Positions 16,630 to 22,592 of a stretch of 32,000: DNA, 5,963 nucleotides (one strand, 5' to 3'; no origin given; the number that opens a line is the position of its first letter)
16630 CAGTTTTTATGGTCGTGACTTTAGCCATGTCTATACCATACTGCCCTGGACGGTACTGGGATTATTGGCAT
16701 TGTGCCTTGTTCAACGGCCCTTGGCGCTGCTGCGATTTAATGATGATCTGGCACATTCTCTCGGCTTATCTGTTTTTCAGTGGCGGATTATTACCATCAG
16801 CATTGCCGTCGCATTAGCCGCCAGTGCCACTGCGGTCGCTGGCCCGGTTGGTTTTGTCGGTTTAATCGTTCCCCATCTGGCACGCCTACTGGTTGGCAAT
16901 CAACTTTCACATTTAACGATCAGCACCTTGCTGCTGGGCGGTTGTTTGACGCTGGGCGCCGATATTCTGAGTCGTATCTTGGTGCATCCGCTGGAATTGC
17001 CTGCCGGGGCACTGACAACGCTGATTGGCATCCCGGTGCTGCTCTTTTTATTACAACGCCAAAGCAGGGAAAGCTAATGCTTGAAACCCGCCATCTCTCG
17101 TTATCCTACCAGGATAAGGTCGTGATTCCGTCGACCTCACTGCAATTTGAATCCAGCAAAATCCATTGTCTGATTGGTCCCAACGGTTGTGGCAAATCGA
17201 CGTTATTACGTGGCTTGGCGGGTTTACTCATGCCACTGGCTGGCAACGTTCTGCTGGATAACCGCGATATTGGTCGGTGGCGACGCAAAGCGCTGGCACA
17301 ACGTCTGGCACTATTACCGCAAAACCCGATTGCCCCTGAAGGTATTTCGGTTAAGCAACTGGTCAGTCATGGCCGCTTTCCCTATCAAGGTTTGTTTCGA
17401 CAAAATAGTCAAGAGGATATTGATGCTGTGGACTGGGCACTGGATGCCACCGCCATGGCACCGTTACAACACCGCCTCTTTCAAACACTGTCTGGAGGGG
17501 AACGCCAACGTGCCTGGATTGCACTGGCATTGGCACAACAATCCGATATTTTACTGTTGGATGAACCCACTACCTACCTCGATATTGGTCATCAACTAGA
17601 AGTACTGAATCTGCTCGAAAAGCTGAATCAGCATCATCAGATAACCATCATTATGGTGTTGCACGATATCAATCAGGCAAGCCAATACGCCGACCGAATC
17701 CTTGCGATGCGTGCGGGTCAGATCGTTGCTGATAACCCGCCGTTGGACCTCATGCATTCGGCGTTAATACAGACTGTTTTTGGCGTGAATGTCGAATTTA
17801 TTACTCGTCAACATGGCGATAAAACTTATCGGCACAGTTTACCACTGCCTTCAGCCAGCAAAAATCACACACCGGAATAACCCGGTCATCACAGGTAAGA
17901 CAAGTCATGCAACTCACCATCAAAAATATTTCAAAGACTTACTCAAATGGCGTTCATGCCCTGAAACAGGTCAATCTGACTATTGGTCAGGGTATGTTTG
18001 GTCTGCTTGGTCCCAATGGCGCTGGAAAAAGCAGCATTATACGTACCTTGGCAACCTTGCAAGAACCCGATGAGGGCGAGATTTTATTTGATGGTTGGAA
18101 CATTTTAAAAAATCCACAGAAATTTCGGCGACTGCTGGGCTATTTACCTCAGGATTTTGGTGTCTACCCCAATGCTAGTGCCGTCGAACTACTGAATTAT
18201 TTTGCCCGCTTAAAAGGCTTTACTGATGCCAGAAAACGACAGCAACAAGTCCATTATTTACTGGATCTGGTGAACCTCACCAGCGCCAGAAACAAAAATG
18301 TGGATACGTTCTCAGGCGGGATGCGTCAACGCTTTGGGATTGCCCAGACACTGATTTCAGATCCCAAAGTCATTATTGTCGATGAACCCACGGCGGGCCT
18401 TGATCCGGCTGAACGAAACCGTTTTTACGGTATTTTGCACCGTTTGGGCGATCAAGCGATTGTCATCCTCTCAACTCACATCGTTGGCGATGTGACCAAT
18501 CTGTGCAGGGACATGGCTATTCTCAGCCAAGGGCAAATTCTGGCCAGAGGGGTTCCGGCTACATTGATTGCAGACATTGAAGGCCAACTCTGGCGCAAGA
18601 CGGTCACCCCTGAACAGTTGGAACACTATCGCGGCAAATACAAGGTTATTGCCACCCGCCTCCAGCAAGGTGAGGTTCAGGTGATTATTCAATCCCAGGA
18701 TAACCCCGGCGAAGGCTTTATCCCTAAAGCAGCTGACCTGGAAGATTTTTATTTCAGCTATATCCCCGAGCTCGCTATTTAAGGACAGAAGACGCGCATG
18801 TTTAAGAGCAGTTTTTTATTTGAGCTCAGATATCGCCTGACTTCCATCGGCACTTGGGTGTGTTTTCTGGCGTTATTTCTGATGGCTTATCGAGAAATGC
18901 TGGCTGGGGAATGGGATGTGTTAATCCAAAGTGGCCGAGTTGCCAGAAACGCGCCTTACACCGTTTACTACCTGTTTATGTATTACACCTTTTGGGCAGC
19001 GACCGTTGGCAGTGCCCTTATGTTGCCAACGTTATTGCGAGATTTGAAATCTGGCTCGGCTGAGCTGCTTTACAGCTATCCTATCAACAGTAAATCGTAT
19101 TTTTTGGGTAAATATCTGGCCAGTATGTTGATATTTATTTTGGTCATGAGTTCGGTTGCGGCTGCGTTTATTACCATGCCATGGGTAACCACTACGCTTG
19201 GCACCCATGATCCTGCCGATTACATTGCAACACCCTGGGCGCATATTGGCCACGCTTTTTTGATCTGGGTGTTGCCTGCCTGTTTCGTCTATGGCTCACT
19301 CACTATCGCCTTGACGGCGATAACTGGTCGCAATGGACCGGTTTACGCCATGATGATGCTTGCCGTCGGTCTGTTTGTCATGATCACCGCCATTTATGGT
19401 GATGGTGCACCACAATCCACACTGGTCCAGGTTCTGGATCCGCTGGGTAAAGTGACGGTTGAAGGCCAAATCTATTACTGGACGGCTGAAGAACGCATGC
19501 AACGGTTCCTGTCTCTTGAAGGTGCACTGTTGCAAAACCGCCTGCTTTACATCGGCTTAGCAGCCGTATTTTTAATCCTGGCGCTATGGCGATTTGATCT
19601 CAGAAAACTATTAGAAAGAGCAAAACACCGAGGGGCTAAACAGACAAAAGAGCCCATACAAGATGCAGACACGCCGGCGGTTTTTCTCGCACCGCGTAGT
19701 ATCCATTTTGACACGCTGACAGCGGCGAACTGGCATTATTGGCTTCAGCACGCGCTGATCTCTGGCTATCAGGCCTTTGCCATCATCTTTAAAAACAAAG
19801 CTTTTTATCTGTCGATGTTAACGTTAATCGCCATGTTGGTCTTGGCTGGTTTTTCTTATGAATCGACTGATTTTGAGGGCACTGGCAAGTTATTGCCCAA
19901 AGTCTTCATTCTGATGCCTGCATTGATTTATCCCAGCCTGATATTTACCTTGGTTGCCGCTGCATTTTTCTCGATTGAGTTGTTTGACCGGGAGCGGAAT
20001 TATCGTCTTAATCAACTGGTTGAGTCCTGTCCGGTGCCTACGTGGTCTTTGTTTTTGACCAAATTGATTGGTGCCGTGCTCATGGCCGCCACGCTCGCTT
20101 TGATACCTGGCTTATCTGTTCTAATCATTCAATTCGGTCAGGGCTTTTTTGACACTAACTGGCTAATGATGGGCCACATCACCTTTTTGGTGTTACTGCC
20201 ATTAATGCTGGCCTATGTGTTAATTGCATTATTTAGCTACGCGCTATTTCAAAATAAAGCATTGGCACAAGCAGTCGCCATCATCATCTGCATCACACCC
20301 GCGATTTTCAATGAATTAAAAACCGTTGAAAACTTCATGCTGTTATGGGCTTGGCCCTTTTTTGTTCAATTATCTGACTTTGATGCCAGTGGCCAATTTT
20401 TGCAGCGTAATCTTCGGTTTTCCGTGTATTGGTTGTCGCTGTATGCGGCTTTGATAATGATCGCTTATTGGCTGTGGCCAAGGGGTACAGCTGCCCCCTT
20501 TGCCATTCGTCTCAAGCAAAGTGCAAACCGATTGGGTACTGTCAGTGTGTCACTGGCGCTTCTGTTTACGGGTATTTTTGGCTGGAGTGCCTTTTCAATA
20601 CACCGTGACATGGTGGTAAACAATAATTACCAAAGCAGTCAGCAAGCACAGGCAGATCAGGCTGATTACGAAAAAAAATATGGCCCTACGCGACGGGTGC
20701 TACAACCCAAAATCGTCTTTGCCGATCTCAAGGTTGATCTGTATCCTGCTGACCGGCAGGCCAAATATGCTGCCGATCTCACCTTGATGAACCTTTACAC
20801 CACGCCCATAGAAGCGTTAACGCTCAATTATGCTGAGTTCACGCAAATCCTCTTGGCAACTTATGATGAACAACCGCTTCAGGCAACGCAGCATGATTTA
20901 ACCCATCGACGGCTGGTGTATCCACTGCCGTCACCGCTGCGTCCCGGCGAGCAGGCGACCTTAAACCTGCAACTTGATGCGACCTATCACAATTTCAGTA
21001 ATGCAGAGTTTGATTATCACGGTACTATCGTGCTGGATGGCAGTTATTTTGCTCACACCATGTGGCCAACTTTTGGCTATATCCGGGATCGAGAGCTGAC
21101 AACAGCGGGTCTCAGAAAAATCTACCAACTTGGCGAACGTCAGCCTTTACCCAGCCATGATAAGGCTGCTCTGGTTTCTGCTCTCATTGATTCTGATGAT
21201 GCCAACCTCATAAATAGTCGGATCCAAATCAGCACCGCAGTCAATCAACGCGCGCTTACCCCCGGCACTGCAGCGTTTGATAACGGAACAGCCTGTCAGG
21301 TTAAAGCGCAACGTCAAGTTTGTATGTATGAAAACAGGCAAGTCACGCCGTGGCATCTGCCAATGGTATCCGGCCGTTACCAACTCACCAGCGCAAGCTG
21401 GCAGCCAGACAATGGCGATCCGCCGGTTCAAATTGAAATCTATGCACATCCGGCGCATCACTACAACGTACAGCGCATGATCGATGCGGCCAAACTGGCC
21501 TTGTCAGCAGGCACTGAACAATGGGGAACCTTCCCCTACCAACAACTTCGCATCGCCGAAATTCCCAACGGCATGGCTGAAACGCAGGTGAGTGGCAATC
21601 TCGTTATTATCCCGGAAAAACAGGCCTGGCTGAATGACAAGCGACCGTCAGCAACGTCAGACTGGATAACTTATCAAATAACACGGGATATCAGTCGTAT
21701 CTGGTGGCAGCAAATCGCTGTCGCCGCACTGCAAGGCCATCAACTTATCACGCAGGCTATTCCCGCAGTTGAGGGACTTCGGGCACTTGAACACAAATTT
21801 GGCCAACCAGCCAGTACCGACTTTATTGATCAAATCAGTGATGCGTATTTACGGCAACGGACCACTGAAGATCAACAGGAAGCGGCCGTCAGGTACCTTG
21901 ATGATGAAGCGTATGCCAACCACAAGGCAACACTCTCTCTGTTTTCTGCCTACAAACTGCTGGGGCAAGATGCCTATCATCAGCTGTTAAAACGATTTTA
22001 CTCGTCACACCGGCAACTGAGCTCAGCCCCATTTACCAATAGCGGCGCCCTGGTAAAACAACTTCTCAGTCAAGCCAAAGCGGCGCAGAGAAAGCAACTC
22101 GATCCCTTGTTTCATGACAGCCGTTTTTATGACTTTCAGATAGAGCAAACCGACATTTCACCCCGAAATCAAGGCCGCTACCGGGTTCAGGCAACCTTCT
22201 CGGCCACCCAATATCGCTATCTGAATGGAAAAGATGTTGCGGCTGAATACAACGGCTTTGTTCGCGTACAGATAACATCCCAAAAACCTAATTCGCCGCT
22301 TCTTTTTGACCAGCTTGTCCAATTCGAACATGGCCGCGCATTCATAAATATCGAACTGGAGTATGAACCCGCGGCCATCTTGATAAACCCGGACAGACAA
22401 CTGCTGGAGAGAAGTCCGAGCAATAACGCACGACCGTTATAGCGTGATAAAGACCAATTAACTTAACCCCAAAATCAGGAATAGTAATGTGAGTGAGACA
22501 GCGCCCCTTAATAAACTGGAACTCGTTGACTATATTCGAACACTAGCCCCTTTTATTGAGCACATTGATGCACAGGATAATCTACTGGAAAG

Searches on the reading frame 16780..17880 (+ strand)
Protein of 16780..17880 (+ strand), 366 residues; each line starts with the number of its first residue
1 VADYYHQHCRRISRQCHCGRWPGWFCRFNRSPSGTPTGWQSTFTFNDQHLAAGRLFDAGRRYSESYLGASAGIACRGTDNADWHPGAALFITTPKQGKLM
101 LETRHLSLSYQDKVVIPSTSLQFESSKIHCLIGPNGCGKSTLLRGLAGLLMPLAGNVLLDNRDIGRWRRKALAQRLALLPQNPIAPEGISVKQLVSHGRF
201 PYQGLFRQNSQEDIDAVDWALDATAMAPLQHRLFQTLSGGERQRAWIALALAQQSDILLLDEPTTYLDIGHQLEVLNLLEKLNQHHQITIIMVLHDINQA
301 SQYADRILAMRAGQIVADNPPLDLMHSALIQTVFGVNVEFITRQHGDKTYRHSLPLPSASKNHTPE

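Call 5: search_protein_families(library=pfam, proteins=[window:16780-17880:+])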
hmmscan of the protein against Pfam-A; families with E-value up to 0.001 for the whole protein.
window:16780-17880:+ (366 aa): 7 families
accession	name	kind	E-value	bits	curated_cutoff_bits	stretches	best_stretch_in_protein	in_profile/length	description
PF00005.33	ABC_tran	-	6.3e-29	101.8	25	1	119-265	4-137/137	ABC transporter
PF13304.12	AAA_21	-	1.5e-09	38.8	27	1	128-167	1-42/304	AAA domain, putative AbiEii toxin, Type IV TA system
PF02463.25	SMC_N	-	6.7e-09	35.9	40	1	236-302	136-206/220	RecF/RecN/SMC N terminal domain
PF13555.12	AAA_29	-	0.00012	22.2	27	1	121-153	17-49/61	P-loop containing region of AAA domain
PF13476.12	AAA_23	-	0.00033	21.8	27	1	120-148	14-41/201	AAA domain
PF13514.12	AAA_27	-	0.0004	20.5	22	0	119-150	17-50/206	AAA domain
PF13175.12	AAA_15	-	0.00042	20.5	32.1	0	119-166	17-67/374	AAA ATPase domain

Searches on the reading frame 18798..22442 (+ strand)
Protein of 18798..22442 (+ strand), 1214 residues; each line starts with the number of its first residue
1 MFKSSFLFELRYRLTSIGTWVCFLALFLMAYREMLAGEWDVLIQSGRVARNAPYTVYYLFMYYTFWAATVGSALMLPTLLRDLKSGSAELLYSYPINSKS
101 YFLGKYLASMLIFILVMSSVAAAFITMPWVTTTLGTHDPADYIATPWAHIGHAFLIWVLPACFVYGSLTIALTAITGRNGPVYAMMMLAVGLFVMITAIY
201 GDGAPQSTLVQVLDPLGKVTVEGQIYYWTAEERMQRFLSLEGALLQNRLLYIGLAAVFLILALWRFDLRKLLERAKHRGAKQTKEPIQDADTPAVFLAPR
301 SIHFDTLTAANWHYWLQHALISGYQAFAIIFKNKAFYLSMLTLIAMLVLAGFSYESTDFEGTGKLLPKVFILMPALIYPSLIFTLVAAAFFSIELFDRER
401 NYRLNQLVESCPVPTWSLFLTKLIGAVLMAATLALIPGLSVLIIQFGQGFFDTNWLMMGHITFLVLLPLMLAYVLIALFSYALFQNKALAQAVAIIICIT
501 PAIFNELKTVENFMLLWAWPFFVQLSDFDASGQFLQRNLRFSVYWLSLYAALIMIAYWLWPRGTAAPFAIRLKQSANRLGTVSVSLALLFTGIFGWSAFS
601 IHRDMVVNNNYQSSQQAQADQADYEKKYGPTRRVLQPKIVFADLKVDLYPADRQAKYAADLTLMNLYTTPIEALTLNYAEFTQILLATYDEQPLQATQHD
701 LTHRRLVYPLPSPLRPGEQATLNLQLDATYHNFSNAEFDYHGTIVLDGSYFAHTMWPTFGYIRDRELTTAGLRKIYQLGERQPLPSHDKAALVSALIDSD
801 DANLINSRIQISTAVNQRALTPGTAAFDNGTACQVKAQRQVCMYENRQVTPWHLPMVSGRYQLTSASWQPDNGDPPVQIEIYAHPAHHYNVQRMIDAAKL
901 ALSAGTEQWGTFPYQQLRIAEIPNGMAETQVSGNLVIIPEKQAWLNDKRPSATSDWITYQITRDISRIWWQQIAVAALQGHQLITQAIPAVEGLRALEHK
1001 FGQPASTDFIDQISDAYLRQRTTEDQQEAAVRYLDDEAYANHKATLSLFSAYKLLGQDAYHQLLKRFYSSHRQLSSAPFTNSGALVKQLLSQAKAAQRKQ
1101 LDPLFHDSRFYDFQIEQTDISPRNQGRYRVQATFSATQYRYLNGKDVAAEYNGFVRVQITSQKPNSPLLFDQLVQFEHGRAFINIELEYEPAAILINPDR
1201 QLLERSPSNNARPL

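Call 6: search_protein_families(library=pfam, proteins=[window:18798-22442:+])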
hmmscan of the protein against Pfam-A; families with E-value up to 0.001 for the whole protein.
window:18798-22442:+ (1214 aa): 4 families
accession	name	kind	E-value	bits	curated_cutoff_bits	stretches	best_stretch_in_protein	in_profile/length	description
PF12698.13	ABC2_membrane_3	-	2.5e-07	30.6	31.6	1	55-212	160-302/347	ABC-2 family transporter protein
PF13346.12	ABC2_membrane_5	-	1.7e-05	24.9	25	1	62-202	37-166/205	ABC-2 family transporter protein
PF12679.13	ABC2_membrane_2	-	5e-05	23.1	27.2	1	9-269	7-281/283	ABC-2 family transporter protein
PF12730.13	ABC2_membrane_4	-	0.00077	19.9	27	1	332-498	11-176/179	ABC-2 family transporter protein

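Call 52: search_protein_families(library=ncbifam, proteins=[window:18798-22442:+], max_evalue=0.00001)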
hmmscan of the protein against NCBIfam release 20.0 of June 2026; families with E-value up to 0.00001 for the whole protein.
window:18798-22442:+ (1214 aa): 1 family
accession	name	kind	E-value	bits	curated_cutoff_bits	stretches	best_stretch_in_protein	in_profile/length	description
TIGR03518.1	ABC_perm_GldF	equivalog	6.3e-06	26.4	288.5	0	376-499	54-176/240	gliding motility-associated ABC transporter permease subunit GldF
